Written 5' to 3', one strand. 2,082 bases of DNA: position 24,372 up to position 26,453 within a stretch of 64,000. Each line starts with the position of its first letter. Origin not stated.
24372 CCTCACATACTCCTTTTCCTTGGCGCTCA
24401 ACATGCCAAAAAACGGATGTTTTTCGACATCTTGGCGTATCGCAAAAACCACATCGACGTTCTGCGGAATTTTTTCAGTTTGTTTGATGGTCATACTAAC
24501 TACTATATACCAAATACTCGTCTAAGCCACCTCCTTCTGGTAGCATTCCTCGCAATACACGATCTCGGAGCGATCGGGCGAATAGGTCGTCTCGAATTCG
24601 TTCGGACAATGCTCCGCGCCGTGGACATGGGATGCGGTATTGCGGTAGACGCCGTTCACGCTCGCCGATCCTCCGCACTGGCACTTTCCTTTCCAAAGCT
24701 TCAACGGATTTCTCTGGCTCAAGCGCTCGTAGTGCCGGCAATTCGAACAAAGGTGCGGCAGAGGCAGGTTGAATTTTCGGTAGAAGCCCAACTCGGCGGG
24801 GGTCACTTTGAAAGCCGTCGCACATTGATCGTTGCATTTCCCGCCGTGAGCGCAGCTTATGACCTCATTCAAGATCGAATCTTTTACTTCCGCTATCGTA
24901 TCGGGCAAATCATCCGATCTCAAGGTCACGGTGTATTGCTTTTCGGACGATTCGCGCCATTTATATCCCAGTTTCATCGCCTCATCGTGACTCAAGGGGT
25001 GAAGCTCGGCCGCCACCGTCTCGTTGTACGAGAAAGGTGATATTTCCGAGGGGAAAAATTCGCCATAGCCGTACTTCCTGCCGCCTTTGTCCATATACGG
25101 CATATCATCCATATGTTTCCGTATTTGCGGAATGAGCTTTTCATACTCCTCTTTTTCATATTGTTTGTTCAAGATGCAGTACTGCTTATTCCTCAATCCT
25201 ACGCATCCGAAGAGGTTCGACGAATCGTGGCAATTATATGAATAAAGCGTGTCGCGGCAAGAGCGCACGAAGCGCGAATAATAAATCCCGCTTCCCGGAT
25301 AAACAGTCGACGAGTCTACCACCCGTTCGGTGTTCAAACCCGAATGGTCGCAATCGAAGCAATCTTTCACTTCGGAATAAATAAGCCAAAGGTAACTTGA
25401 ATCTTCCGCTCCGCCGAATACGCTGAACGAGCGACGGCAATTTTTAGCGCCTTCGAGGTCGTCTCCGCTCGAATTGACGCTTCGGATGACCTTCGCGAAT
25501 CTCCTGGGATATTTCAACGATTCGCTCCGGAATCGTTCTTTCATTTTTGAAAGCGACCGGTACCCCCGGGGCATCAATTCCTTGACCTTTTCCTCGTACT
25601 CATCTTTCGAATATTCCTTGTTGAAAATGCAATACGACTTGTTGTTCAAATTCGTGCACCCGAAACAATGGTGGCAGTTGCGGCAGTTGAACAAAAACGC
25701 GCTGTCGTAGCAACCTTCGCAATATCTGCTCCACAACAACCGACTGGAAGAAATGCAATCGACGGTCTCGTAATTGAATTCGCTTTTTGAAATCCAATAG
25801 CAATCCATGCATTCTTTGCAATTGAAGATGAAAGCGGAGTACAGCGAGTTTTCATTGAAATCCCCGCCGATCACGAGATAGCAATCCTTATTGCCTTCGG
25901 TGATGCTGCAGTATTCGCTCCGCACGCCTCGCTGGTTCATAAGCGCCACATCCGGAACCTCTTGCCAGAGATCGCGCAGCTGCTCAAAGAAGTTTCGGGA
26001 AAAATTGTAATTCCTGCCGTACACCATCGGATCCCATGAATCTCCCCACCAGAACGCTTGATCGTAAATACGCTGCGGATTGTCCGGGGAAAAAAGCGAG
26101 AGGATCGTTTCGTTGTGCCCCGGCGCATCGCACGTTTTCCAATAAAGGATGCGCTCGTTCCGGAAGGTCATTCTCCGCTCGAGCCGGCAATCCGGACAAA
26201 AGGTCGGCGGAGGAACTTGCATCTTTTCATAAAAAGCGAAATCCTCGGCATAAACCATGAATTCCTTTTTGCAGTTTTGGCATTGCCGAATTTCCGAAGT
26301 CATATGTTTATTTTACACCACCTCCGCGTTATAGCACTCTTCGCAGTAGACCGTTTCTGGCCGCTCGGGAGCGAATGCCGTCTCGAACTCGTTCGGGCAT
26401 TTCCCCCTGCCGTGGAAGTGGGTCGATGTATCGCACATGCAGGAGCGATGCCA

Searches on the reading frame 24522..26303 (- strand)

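Call 7: search_protein_families(library=pfam, proteins=[window:24522-26303:-], max_evalue=0.01)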
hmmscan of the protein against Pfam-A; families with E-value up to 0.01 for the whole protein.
window:24522-26303:- (593 aa): 1 family
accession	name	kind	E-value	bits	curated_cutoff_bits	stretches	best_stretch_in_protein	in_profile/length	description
PF13451.12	zf_Tbcl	-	0.0018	18.6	24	1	7-44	6-44/48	Probable treble clef domain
